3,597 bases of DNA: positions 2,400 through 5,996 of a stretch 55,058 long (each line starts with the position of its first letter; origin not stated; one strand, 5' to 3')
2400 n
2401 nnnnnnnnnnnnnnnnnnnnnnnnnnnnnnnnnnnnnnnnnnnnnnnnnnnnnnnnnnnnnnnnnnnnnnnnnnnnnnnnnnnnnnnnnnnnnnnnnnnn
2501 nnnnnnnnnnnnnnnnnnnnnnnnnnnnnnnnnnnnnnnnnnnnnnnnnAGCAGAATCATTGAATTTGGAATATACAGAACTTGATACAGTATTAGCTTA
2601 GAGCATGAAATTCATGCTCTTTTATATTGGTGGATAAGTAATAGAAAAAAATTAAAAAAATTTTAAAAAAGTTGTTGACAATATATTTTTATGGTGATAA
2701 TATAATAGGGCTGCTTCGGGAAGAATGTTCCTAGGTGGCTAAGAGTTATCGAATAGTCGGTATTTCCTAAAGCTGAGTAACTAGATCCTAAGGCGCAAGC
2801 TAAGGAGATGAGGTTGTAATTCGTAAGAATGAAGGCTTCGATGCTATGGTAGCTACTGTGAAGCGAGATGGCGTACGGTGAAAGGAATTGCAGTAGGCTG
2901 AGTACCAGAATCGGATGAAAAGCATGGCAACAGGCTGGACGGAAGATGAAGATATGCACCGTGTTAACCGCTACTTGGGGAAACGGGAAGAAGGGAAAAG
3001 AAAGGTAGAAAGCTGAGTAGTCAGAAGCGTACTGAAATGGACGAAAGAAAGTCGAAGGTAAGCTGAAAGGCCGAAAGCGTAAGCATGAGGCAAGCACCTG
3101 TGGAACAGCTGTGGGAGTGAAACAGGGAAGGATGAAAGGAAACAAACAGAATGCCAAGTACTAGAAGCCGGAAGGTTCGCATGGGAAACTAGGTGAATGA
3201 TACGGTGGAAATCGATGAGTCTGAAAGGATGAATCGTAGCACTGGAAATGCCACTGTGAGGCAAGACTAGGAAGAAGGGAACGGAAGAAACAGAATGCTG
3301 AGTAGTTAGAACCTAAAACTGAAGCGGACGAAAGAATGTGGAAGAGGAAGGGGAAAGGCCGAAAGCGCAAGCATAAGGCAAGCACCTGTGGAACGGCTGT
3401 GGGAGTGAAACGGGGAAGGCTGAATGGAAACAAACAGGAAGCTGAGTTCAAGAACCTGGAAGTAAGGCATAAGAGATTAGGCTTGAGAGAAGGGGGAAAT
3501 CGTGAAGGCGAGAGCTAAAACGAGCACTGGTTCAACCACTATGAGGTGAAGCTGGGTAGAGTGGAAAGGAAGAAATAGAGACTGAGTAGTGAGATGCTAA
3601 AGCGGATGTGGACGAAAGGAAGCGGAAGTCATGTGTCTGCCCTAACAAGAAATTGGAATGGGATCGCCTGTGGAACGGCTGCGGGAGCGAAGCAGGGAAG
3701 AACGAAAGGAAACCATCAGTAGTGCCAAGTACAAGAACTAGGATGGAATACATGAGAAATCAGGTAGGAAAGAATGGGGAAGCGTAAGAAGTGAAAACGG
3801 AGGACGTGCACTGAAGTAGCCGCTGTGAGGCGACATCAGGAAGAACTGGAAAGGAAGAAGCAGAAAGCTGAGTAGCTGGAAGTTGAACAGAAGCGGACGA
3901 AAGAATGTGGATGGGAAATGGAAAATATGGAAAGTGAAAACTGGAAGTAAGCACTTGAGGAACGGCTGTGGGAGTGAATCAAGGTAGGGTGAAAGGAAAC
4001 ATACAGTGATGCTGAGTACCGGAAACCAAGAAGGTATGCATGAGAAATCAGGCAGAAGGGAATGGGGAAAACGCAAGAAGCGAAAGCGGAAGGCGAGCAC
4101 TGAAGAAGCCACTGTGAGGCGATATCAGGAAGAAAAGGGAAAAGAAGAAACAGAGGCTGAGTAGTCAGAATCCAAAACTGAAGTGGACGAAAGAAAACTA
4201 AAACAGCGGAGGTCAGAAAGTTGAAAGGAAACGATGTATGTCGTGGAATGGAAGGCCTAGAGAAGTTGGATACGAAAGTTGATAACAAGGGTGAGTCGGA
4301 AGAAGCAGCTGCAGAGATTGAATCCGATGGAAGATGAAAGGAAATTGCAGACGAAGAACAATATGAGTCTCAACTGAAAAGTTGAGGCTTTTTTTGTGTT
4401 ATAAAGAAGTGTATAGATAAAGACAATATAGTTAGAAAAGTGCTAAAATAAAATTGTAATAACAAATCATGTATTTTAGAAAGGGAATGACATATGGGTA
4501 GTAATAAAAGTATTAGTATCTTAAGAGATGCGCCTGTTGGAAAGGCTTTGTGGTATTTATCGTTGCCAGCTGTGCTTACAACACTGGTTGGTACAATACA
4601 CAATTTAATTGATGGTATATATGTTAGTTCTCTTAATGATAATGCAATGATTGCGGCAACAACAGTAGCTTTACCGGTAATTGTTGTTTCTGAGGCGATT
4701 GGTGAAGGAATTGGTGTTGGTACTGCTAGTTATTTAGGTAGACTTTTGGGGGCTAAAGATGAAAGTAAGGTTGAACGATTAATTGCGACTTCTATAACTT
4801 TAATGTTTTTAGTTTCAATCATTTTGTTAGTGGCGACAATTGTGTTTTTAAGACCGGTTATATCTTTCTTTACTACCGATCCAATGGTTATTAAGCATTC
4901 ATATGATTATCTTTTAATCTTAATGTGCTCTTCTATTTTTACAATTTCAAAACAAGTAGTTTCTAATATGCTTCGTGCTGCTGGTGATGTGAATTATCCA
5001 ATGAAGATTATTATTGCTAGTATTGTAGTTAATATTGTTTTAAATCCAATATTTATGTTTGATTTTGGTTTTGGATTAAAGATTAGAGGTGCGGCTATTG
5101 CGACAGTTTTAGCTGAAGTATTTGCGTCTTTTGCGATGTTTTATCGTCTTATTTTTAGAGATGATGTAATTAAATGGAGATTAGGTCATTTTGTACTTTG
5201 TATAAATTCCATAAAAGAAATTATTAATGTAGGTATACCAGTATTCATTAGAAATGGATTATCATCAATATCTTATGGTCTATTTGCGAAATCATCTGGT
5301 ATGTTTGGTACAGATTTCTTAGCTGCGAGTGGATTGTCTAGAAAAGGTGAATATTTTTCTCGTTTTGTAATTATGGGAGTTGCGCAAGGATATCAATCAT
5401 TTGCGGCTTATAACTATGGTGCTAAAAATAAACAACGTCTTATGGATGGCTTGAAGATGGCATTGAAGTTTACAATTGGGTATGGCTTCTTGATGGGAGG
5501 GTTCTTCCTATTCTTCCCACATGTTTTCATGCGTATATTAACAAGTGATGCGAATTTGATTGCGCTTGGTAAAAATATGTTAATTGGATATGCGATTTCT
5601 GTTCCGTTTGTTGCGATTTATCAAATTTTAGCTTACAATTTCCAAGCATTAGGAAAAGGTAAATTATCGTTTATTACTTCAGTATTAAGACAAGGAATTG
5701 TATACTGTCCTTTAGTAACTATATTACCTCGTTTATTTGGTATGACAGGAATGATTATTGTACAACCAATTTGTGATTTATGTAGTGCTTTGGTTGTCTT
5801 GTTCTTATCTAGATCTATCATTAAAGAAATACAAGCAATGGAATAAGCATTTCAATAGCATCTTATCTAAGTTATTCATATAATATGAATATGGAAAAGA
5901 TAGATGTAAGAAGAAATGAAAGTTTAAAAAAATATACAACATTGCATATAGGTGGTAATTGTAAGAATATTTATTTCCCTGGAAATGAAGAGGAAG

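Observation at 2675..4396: Orphan 1.7-kb purine-rich transcription unit with no ORF: candidate new class of large bacterial ncRNA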

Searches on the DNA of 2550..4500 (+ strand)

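Call 7: search_rna_families(source=window, start=2550, end=4500, threshold=evalue, max_evalue=10, show_alignments=3)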
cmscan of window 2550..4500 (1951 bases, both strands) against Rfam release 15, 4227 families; matches with E-value up to 10: 6.
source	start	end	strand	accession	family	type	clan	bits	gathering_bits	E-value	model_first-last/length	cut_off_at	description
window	2599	2655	+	RF02527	SSRC38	Gene; sRNA;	-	22.5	80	0.36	1-166/166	no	Streptococcus sRNA SSRC38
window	2572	2629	+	RF02551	DapZ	Cis-reg;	-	20.2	56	1.7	1-78/78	no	ABC transporter regulator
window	2908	2956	+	RF01306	sR52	Gene; snRNA; snoRNA; CD-box;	-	19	50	0.47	1-60/60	no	Small nucleolar RNA sR52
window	4224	4327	+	RF02191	TCL6_1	Gene; lncRNA;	-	16.9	60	1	1-113/113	no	T-cell leukemia/lymphoma 6 conserved region 1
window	4426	4456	+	RF01726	SAM-II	Cis-reg; riboswitch;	-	16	44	9.4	1-60/60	no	SAM-II riboswitch aptamer (SAM-II long loop)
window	3005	3068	+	RF01134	sR30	Gene; snRNA; snoRNA; CD-box;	-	12.1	38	6.5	1-57/57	no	Small nucleolar RNA sR30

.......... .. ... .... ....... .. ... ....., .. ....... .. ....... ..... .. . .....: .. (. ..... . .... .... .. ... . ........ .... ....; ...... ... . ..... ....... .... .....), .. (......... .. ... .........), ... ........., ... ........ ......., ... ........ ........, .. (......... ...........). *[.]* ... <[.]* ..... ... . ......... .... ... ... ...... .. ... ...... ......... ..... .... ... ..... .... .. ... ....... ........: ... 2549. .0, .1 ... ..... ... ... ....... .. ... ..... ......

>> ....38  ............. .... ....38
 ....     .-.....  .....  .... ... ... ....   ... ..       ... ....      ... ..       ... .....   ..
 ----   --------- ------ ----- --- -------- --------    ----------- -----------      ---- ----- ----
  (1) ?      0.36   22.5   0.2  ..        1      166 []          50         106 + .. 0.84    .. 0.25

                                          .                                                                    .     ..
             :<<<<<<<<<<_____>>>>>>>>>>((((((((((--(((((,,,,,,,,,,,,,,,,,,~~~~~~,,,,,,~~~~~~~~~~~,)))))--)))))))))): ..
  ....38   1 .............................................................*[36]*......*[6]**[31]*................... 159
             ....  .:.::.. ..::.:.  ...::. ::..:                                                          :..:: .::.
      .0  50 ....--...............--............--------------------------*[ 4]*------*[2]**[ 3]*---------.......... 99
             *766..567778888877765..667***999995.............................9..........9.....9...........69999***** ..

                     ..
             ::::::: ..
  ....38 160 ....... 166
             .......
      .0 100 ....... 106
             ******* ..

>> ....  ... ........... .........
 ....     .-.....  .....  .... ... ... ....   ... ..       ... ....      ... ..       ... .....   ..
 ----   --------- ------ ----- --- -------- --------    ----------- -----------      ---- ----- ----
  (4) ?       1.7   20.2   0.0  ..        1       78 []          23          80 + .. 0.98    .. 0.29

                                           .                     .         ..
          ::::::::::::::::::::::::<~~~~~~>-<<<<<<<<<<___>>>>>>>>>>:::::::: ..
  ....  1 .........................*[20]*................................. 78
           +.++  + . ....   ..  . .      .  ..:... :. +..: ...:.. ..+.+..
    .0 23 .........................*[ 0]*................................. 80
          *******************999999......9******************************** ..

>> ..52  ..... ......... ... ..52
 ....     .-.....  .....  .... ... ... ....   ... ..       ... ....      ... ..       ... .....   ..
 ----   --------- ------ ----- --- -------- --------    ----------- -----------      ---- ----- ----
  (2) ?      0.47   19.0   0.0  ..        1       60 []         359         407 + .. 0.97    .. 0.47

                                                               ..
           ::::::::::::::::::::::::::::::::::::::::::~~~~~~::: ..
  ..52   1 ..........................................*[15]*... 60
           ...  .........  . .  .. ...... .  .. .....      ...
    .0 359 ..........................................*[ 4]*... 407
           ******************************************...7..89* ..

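Call 59: search_dna_similar(query=window:2707-4400:+, collection=phages, mode=distant, max_rows=10)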
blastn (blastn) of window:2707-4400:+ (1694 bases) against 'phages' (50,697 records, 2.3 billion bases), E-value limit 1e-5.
No match.

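Call 60: search_dna_similar(query=window:2707-4400:+, collection=plasmids, mode=distant, max_rows=10)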
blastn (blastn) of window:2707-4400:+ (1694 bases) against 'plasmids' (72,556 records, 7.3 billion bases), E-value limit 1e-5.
No match.

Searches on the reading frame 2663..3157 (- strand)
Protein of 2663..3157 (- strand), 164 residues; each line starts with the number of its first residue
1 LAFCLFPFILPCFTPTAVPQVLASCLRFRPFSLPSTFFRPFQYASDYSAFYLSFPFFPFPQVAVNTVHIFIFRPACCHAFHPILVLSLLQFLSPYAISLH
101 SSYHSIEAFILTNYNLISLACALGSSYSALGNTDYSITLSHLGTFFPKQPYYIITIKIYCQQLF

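Call 51: search_protein_families(library=pfam, proteins=[window:2663-3157:-], max_evalue=1)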
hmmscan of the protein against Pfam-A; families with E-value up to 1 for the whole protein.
window:2663-3157:- (164 aa): 0 families

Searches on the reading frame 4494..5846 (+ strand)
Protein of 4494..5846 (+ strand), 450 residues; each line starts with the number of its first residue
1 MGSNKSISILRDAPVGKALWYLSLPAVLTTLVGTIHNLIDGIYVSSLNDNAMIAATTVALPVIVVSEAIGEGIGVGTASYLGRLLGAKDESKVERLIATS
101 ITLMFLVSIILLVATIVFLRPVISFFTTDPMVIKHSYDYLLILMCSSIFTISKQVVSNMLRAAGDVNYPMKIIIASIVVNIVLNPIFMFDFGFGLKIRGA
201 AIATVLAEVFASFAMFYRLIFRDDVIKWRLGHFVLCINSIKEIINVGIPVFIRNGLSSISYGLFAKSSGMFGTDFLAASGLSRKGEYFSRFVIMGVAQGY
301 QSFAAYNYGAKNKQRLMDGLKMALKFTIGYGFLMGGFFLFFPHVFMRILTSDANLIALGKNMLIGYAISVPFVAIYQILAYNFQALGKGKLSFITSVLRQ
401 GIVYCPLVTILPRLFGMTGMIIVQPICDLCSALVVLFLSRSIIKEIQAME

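Call 12: find_encoding_contigs(protein=window:4494-5846:+, flank=10000, max_places=10)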
Protein window:4494-5846:+ (450 aa): 9 contigs read that carry it; 5 places shown.
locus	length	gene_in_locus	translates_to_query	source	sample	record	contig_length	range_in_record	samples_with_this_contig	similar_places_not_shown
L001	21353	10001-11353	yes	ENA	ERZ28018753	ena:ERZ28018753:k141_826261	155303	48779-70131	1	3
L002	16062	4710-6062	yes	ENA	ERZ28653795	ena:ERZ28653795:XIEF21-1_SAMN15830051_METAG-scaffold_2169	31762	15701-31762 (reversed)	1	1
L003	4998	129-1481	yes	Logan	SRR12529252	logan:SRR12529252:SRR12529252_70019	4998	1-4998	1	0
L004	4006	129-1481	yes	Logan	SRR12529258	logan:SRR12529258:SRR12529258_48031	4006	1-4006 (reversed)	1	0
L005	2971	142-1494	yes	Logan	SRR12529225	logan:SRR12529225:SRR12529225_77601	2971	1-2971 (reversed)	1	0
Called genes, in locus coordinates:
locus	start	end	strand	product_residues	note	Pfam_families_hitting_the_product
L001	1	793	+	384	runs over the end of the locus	PF01171:ATP_bind_3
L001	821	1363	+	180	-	PF00156:Pribosyltran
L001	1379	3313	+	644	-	PF06480:FtsH_ext (weak), PF00004:AAA, PF07728:AAA_5 (faint), PF17862:AAA_lid_3, PF01434:Peptidase_M41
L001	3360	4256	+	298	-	PF01430:HSP33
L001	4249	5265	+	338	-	PF00977:His_biosynth (faint), PF01207:Dus, PF01180:DHO_dh (faint)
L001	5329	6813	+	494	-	PF01336:tRNA_anti-codon, PF00152:tRNA-synt_2, PF01409:tRNA-synt_2d (faint)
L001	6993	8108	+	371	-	PF05222:AlaDh_PNT_N, PF01262:AlaDh_PNT_C, PF02826:2-Hacid_dh_C (faint)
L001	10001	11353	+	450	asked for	PF03023:MurJ (faint), PF01554:MatE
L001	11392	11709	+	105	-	-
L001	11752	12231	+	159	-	PF02873:MurB_C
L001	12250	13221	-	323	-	PF01073:3Beta_HSD, PF01370:Epimerase, PF02719:Polysacc_synt_2, PF04321:RmlD_sub_bind, PF05368:NmrA (faint), PF13460:NAD_binding_10 (weak), PF16363:GDP_Man_Dehyd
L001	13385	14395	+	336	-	PF01263:Aldose_epim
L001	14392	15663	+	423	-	PF10509:GalKase_gal_bdg, PF00288:GHMP_kinases_N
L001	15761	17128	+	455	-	PF01554:MatE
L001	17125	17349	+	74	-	PF20097:DUF6487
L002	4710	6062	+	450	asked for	PF03023:MurJ (faint), PF01554:MatE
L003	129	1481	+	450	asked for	PF03023:MurJ (faint), PF01554:MatE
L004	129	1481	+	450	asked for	PF03023:MurJ (faint), PF01554:MatE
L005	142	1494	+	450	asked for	PF03023:MurJ (faint), PF01554:MatE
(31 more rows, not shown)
